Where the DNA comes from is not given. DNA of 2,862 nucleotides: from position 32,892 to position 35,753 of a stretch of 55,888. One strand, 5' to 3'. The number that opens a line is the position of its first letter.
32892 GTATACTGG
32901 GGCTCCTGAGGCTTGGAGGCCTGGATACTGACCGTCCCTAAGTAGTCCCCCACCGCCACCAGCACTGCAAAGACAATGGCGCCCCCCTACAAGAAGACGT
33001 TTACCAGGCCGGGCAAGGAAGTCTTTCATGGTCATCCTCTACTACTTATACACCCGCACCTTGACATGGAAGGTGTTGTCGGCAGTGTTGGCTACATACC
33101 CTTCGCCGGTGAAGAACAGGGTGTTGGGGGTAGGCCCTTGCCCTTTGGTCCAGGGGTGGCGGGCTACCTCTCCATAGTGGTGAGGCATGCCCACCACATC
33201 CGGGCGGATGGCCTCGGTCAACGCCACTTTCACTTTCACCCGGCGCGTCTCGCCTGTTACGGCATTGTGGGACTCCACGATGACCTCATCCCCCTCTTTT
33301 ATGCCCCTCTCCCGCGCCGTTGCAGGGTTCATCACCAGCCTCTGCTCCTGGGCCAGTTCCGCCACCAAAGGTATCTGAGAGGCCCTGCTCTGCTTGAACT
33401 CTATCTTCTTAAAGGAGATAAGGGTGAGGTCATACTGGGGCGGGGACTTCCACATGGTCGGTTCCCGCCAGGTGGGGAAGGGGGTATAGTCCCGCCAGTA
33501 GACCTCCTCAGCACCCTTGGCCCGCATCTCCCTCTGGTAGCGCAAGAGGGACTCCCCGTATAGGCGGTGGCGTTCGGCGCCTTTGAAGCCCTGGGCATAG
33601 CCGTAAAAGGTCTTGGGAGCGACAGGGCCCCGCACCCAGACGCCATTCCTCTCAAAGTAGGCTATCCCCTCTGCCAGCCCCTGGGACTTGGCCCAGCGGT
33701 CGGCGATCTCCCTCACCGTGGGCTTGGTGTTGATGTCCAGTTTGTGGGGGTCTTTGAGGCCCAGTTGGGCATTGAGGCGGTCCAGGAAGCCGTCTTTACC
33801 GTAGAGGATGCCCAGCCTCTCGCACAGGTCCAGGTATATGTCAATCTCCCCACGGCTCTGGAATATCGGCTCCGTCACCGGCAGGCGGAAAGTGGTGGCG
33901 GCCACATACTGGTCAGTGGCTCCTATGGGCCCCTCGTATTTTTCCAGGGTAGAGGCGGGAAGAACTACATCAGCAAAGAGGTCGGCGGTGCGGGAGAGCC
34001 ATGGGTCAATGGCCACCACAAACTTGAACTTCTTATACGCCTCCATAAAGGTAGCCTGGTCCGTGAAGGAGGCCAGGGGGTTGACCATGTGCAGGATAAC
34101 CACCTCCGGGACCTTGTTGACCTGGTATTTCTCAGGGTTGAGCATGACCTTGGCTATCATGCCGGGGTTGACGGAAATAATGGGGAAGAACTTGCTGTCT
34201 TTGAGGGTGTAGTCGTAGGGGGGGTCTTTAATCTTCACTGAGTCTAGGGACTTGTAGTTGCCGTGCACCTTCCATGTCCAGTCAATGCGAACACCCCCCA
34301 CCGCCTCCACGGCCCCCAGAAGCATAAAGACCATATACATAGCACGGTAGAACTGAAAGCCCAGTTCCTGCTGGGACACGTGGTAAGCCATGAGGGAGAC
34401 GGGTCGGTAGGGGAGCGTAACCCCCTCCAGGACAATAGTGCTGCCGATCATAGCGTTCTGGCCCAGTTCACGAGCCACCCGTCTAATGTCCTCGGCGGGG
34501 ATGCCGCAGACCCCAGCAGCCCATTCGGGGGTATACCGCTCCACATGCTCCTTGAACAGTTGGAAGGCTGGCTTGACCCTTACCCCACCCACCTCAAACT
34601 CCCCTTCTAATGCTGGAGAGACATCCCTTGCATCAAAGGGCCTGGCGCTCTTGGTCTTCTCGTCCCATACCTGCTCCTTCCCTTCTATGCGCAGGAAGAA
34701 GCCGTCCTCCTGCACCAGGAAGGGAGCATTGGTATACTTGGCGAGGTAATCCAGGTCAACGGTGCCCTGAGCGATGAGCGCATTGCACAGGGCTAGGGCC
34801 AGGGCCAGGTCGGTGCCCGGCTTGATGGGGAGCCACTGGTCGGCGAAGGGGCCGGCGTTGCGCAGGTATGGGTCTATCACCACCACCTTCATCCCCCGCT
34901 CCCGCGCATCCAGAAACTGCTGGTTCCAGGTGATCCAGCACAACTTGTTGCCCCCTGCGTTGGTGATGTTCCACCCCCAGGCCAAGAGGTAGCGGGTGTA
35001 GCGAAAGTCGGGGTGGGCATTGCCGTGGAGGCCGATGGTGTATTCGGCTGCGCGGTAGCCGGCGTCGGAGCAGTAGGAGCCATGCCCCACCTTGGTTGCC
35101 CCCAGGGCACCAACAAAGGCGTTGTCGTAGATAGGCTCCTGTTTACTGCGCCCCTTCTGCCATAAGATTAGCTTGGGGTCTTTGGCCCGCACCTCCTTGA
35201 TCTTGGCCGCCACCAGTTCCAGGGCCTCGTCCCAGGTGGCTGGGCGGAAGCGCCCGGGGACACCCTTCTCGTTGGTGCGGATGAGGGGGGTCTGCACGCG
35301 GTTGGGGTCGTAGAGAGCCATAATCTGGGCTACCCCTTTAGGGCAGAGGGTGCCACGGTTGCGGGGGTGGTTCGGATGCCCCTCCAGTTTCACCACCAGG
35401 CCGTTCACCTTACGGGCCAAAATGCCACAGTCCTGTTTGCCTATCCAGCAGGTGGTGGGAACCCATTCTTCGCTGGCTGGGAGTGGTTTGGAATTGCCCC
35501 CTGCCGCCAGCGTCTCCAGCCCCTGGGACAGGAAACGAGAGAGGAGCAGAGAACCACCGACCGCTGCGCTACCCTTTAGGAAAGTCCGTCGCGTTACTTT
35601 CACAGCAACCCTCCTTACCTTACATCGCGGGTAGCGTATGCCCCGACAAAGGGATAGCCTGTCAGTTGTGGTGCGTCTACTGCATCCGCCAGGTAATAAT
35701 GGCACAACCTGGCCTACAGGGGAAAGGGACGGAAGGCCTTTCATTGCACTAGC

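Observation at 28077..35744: Composite Mo-enzyme operon: Psr-type catalytic, FeS and NrfD subunits with an ethylbenzene-dehydrogenase-gamma-type subunit inserted between alpha and beta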

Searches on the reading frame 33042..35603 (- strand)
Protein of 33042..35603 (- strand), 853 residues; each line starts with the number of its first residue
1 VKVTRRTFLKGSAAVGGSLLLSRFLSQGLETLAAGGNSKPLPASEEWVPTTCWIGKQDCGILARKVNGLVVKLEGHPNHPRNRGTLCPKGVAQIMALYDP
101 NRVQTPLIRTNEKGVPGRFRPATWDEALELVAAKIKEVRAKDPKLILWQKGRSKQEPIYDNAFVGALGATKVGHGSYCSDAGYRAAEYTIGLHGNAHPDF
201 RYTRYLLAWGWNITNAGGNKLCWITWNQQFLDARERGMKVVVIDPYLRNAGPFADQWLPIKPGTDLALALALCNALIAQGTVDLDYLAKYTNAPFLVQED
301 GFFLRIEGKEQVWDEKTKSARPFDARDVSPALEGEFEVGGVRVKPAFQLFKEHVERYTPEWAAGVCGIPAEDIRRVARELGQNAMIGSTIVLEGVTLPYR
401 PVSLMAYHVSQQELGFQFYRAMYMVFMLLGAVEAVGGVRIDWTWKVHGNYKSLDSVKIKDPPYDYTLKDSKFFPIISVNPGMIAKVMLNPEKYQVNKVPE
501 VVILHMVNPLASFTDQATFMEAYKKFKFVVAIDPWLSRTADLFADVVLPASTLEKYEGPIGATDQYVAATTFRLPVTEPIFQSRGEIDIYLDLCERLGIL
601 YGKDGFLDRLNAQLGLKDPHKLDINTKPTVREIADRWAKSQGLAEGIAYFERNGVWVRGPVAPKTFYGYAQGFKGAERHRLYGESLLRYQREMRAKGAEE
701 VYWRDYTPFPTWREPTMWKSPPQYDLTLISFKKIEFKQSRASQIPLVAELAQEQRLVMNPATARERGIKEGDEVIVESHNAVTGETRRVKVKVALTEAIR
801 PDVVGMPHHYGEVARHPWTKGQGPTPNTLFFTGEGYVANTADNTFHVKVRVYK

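Call 4: search_protein_families(library=pfam, proteins=[window:33042-35603:-], max_evalue=0.01)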
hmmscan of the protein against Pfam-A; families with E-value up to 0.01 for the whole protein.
window:33042-35603:- (853 aa): 4 families
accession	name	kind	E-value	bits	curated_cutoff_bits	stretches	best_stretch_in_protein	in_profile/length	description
PF00384.28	Molybdopterin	-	4.7e-29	101.9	24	1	102-596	1-353/353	Molybdopterin oxidoreductase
PF01568.27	Molydop_binding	-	4.6e-15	56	26.8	1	726-820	1-83/110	Molydopterin dinucleotide binding domain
PF04879.21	Molybdop_Fe4S4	-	1.8e-09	37.8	22.7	1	46-93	2-49/55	Molybdopterin oxidoreductase Fe4S4 domain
PF10518.14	TAT_signal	-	4.9e-05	23.5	22.7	1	2-21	1-20/21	TAT (twin-arginine translocation) pathway signal sequence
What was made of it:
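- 33042..35603 (-): Alpha: Tat-exported Mo/W-bisPGD catalytic subunit (853 aa, GTG start after AAGGAGG). It has a Cys Mo-ligand motif HGSYCSD and an unusual FS0 motif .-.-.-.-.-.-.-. in which the second Cys is replaced by Gly. Pfam (call 4).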

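Call 6: search_solved_structures(query=window:33042-35603:-, max_evalue=0.001)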
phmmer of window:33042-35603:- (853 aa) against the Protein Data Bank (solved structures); distinct sequences matched with E-value up to 0.001: 55.
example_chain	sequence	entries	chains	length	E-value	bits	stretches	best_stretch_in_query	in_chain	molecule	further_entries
2vpw_A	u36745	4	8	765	5e-43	150.5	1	57-291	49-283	THIOSULFATE REDUCTASE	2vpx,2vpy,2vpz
6cz7_A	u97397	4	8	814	9.6e-32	113.2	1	45-288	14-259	ArrA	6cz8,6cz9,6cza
9vap_A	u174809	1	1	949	2.4e-30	108.5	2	3-289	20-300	Formate dehydrogenase molybdopterin-binding subunit FdhA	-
1kqf_A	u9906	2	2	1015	5.6e-28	100.7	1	1-438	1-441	FORMATE DEHYDROGENASE, NITRATE-INDUCIBLE, MAJOR SUBUNIT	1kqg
7qv7_S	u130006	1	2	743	2.7e-26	95.1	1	44-289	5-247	Hydrogen dependent carbon dioxide reductase subunit FdhF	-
4ydd_A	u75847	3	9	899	3.6e-26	94.7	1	76-305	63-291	DMSO reductase family type II enzyme, molybdopterin subunit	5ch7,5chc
5e7o_A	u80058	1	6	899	3.6e-26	94.7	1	76-305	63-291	DMSO reductase family type II enzyme, molybdopterin subunit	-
2jim_A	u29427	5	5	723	4.5e-24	87.8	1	45-280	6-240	PERIPLASMIC NITRATE REDUCTASE | PROTEIN (PERIPLASMIC NITRATE REDUCTASE)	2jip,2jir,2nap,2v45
2jio_A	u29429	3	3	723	8.3e-24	86.9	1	45-280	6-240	PERIPLASMIC NITRATE REDUCTASE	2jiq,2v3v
9qm0_A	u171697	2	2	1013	1.1e-22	83.2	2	1-139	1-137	Formate dehydrogenase, alpha subunit, selenocysteine-containing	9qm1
9rjy_A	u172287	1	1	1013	1.1e-22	83.2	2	1-139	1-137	Formate dehydrogenase, alpha subunit, selenocysteine-containing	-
9rk0_A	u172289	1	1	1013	1.1e-22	83.1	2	1-139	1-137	Formate dehydrogenase, alpha subunit, selenocysteine-containing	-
6sdv_A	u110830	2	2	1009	1.2e-22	83.1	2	1-139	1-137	Formate dehydrogenase, alpha subunit, selenocysteine-containing,Formate dehydrogenase, alp | Formate dehydrogenase, alpha subunit, selenocysteine-containing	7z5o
8cm4_A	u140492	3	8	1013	1.2e-22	83.1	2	1-139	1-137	Formate dehydrogenase, alpha subunit, selenocysteine-containing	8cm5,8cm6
6sdr_A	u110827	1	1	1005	1.2e-22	83.1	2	1-139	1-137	Formate dehydrogenase, alpha subunit, selenocysteine-containing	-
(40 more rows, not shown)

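Call 8: find_homologous_proteins(query=window:33042-35603:-, max_evalue=1e-10)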
Query window:33042-35603:- (853 aa): 1739 proteins with E <= 1e-10 among 8000 candidates; the best 120 are listed.
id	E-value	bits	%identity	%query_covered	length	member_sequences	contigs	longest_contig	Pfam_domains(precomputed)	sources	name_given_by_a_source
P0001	0.0e+0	2003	100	100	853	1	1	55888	PF00384.28,PF01568.28,PF04879.22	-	-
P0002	0.0e+0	1677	83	100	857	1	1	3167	PF10518.15,PF00384.28,PF01568.28,PF04879.22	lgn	-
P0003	0.0e+0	1656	81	100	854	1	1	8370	PF00384.28,PF01568.28,PF04879.22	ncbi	-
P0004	0.0e+0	1605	79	100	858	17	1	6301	PF00384.28,PF01568.28,PF04879.22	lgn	-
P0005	0.0e+0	1586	79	100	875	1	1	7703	PF10518.15,PF00384.28,PF01568.28,PF04879.22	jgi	jgi:anaerobic selenocysteine-containing dehydrogenase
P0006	0.0e+0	1585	79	97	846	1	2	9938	PF00384.28,PF01568.28,PF04879.22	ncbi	-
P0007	0.0e+0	1583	77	100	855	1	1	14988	PF10518.15,PF00384.28,PF01568.28,PF04879.22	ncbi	-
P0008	0.0e+0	1578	77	100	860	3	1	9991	PF00384.28,PF01568.28,PF04879.22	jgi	-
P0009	0.0e+0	1578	77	100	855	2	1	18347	PF00384.28,PF01568.28,PF04879.22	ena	-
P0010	0.0e+0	1562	76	100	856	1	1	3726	PF00384.28,PF01568.28,PF04879.22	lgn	-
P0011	0.0e+0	1552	76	100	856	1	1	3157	PF00384.28,PF01568.28,PF04879.22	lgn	-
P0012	0.0e+0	1548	76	100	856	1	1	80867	PF00384.28,PF01568.28,PF04879.22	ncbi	-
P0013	0.0e+0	1541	77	100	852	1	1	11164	PF00384.28,PF01568.28,PF04879.22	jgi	jgi:anaerobic selenocysteine-containing dehydrogenase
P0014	0.0e+0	1537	76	100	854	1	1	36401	PF00384.28,PF01568.28,PF04879.22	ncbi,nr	ncbi:MAG: molybdopterin-dependent oxidoreductase [Chloroflexi bacterium]|nr:molybdopterin-dependent 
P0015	0.0e+0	1519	75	100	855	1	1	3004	PF00384.28,PF01568.28,PF04879.22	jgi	jgi:anaerobic selenocysteine-containing dehydrogenase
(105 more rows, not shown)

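Call 13: find_encoding_contigs(protein=P0003, flank=8000, max_places=2)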
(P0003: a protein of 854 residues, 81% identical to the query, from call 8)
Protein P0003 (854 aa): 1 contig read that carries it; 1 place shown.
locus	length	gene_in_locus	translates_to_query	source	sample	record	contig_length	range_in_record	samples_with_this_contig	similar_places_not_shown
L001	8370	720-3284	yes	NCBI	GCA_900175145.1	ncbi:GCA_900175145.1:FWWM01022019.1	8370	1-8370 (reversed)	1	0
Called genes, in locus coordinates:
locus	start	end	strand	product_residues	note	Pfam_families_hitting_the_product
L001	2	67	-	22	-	?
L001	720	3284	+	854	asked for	PF04879:Molybdop_Fe4S4, PF00384:Molybdopterin, PF01568:Molydop_binding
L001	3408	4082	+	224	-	PF12838:Fer4_7 (weak), PF13247:Fer4_11, PF00037:Fer4 (weak), PF12797:Fer4_2 (weak), PF12837:Fer4_6 (weak), PF13237:Fer4_10 (weak), PF12838:Fer4_7 (weak), PF13247:Fer4_11, +2 more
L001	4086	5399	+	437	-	PF03916:NrfD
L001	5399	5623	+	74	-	-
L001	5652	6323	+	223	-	PF02613:Nitrate_red_del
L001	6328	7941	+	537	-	PF13183:Fer4_8 (faint), PF12838:Fer4_7 (weak), PF00037:Fer4 (weak), PF12837:Fer4_6 (weak), PF12838:Fer4_7, PF13187:Fer4_9 (weak), PF13237:Fer4_10 (weak), PF14697:Fer4_21 (weak), +6 more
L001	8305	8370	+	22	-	?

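Call 14: find_encoding_contigs(protein=P0012, flank=10000, max_places=2)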
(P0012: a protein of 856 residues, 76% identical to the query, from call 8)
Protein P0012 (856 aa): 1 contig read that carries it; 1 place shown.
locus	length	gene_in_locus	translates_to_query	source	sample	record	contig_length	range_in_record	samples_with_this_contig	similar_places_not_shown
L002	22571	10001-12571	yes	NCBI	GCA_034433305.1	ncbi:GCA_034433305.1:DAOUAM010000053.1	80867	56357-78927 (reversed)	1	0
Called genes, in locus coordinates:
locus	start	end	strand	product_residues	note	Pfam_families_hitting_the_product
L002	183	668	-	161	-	-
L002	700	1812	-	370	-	PF00266:Aminotran_5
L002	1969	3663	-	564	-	PF01274:MS_TIM-barrel, PF20659:MS_C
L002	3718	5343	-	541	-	PF01293:PEPCK_ATP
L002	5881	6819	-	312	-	PF06574:FAD_syn, PF01467:CTP_transf_like (weak), PF01687:Flavokinase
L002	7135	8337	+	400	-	PF02746:MR_MLE_N, PF13378:MR_MLE_C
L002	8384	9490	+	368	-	PF02746:MR_MLE_N, PF13378:MR_MLE_C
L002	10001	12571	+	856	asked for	PF04879:Molybdop_Fe4S4, PF00384:Molybdopterin, PF01568:Molydop_binding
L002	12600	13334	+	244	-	PF12797:Fer4_2 (weak), PF12838:Fer4_7 (weak), PF13247:Fer4_11, PF00037:Fer4 (weak), PF12797:Fer4_2 (weak), PF12837:Fer4_6 (weak), PF13237:Fer4_10 (weak), PF13247:Fer4_11, +4 more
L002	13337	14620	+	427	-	PF03916:NrfD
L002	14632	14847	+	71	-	-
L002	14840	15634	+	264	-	PF02613:Nitrate_red_del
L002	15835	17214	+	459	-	PF12838:Fer4_7 (weak), PF13237:Fer4_10 (weak), PF14697:Fer4_21 (weak), PF00037:Fer4, PF12838:Fer4_7, PF13187:Fer4_9, PF13237:Fer4_10, PF14697:Fer4_21, +8 more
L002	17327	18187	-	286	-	PF07934:OGG_N, PF00730:HhH-GPD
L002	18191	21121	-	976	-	PF00929:RNase_T, PF04851:ResIII (faint), PF00270:DEAD (weak), PF13307:Helicase_C_2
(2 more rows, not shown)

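Call 20: search_protein_families(library=ncbifam, proteins=[window:33042-35603:-], max_evalue=0.001)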
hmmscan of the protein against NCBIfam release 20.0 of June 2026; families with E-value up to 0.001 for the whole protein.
window:33042-35603:- (853 aa): 26 families (the best 25 are shown)
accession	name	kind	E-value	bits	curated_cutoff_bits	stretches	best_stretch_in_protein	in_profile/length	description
NF012032.0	PRK15488.1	equivalog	5.8e-76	256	694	3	1-292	1-282/759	thiosulfate reductase PhsA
NF041783.2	mnquin_red_QrcB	equivalog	2.5e-49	168.1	440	3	46-282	51-283/695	menaquinone reductase molybdopterin-binding-like subunit QrcB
TIGR02166.1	dmsA_ynfE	subfamily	4.6e-46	157.3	777.7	3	3-291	1-299/794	DMSO/selenate family reductase complex A subunit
TIGR03479.1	DMSO_red_II_alp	subfamily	8.7e-46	156.4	984.75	2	86-386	104-427/913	molybdopterin-dependent oxidoreductase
TIGR01591.1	Fdh-alpha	equivalog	1.1e-45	155.9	666.25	2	51-291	2-238/672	formate dehydrogenase subunit alpha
NF041714.1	arsenate_red_ArrA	equivalog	2.5e-40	138.4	1600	1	2-282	2-287/848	arsenate respiratory reductase molybdopterin-containing subunit ArrA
TIGR01553.1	formate-DH-alph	equivalog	1.9e-39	135.2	814.2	2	230-437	243-438/1009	formate dehydrogenase-N subunit alpha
TIGR00509.1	bisC_fam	subfamily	2.4e-31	108.7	1017.55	2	358-805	279-702/772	molybdopterin guanine dinucleotide-containing S/N-oxide reductase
NF047855.1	AssmNtatRedNasC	equivalog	2.6e-30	105.3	1100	2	78-292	53-264/708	assimilatory nitrate reductase catalytic subunit NasC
NF041513.1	formate_DH_Act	exception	6.8e-29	100.3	1400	3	228-300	232-304/1067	formate dehydrogenase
NF010055.0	PRK13532.1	equivalog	3.6e-27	95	904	1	1-379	1-360/830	nitrate reductase catalytic subunit NapA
NF041885.1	selenate_YnfE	exception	2.5e-24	85.2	1675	1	3-291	3-306/805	selenate/tellurate reductase subunit YnfE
NF041884.1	selenate_YnfF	exception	1.1e-23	83.1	1650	1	4-291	2-299/798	selenate/tellurate reductase subunit YnfF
TIGR01706.1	NAPA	equivalog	4.4e-23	81.5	930.55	1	2-379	1-360/830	periplasmic nitrate reductase subunit alpha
NF041323.1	Nitr_red_NasA_Halo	equivalog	1.3e-21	76.8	1000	1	59-292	7-237/673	assimilatory nitrate reductase NasA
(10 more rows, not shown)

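Call 21: find_related_loci(query=window:33042-35603:-, collection=genome_contigs, flank=10000)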
Query window:33042-35603:- (853 aa) in genome_contigs; peptide patterns used: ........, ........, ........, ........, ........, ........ (x = any residue, [..] = any of these).
223 stretches matched a pattern; 212 encode a relative of the query (tblastn E <= 1e-3); the best 80 are kept; 80 distinct loci.
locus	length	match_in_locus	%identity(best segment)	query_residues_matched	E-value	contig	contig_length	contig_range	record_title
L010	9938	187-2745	79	1-853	0e+0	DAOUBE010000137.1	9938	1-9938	MAG TPA_asm: Dehalococcoidia bacterium isolate H68_708 k101_211052, whole genome shotgun sequence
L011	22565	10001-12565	76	1-853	0e+0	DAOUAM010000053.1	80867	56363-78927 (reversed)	MAG TPA_asm: Dehalococcoidia bacterium isolate H63_664 k137_411760, whole genome shotgun sequence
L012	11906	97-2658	74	1-853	0e+0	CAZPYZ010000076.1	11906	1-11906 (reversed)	MAG TPA_asm: uncultured Dehalococcoidia bacterium isolate binchicken_co21_298 genome assembly, contig: NODE_4092_length_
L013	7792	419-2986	74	1-853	0e+0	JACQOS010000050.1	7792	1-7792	MAG: Chloroflexi bacterium isolate NC_groundwater_1287_Ag_S-0.2um_66_61 S_p2_S4_coassembly_k141_788081, whole genome sho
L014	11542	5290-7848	71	1-853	0e+0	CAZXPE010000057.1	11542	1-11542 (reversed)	MAG TPA_asm: uncultured bacterium isolate SRP090828_co1_86 genome assembly, contig: NODE_1035_length_11542_cov_12.352660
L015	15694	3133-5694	72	1-853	0e+0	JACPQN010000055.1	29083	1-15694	MAG: Chloroflexi bacterium isolate NC_groundwater_654_Ag_B-0.1um_66_63 B_1_S1_Biohub_coassembly_k141_2072755, whole geno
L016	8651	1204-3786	71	1-853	0e+0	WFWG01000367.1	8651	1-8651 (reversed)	MAG: Ardenticatenaceae bacterium isolate S141_12_esom k151_74608, whole genome shotgun sequence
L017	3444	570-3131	68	1-853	0e+0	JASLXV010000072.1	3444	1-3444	MAG: Dehalococcoidia bacterium isolate ETNP2_MAG_30 c_000001397027, whole genome shotgun sequence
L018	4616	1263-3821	70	1-853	0e+0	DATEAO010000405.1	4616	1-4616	MAG TPA_asm: Candidatus Methylomirabilota bacterium isolate SMAG_U8220 k141_2372370, whole genome shotgun sequence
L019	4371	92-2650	70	1-853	0e+0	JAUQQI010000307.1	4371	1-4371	MAG: Chloroflexota bacterium isolate QQ.bins.59.201705 NODE_17896_length_4371_cov_0.801602, whole genome shotgun sequenc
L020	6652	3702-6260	70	1-853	0e+0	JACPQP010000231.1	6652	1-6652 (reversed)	MAG: Chloroflexi bacterium isolate NC_groundwater_656_Ag_B-0.1um_68_36 B_1_S1_Biohub_coassembly_k141_2131457, whole geno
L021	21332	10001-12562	68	1-853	0e+0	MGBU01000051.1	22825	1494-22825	MAG: Candidatus Rokubacteria bacterium GWA2_73_35 gwa2_scaffold_17261, whole genome shotgun sequence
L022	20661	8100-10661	69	1-853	0e+0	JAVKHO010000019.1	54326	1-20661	MAG: Candidatus Tepidifontimicrobium thermophilum isolate HHBFW-2_201803_bins_14 HHBFW-2_201803_bins_14_scaffold_19, who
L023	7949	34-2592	70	1-853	0e+0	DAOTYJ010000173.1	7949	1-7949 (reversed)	MAG TPA_asm: Dehalococcoidia bacterium isolate H24_334 k119_2357710, whole genome shotgun sequence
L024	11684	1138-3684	68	1-853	0e+0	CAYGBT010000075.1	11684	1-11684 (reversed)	MAG TPA_asm: uncultured bacterium isolate ERP108616_co2_8 genome assembly, contig: NODE_9873_length_11684_cov_9.458423,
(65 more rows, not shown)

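Call 41: find_encoding_contigs(protein=P0002, flank=5000, max_places=2)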
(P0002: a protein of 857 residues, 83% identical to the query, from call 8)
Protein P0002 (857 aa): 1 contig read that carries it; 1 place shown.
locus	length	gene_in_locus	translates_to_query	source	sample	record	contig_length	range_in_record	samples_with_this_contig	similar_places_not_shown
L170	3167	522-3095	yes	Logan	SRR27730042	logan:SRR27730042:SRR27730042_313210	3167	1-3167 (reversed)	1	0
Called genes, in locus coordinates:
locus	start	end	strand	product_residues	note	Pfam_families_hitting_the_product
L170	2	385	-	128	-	?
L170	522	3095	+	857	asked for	PF10518:TAT_signal (faint), PF04879:Molybdop_Fe4S4, PF00384:Molybdopterin, PF01568:Molydop_binding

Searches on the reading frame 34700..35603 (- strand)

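Call 26: search_solved_structures(query=window:34700-35603:-, max_evalue=1e-20, show_alignments=2)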
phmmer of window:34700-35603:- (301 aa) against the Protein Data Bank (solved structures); distinct sequences matched with E-value up to 1e-20: 2.
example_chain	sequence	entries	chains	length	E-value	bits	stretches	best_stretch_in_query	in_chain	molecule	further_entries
2vpw_A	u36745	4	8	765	7.2e-35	123.9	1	57-291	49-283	THIOSULFATE REDUCTASE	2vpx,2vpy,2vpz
6cz7_A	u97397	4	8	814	2.1e-27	99.4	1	45-286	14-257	ArrA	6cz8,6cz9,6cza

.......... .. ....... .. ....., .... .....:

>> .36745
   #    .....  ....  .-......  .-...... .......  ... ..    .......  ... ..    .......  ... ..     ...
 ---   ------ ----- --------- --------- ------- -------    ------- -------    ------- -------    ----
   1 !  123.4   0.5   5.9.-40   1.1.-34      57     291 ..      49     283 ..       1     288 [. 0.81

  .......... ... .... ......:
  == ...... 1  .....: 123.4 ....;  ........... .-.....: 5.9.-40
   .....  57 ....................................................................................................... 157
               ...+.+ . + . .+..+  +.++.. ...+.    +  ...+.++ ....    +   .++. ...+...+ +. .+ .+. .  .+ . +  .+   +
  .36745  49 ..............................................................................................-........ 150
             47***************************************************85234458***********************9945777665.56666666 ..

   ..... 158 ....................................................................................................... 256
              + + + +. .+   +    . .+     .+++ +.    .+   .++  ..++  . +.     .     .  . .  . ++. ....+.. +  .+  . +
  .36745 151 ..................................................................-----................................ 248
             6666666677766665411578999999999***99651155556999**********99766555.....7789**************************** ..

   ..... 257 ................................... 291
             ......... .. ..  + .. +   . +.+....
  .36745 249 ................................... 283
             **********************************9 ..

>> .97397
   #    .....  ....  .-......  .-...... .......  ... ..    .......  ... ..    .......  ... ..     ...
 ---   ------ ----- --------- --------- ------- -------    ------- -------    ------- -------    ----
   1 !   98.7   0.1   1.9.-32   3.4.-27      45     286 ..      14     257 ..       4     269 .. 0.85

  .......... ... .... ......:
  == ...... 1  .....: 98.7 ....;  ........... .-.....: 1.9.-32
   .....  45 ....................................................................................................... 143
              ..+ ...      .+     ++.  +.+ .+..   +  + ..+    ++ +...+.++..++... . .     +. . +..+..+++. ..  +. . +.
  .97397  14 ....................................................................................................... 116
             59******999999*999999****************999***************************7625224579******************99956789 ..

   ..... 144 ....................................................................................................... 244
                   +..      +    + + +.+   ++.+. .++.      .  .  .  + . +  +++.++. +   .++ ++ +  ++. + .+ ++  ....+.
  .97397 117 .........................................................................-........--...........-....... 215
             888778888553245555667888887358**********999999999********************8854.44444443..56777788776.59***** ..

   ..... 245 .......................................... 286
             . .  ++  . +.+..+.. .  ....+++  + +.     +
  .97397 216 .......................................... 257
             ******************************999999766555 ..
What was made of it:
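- On Psr/Phs/Arr-type NrfD-anchored CISM: The Cys of HGSYC aligns with the ligand region of PsrA (SVSLC) and ArrA (HSSVC) (call 26).
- Checked: The Cys of 'GHGSYC' aligns with the Mo-ligand Cys region of Thermus PsrA and Shewanella ArrA (call 26).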
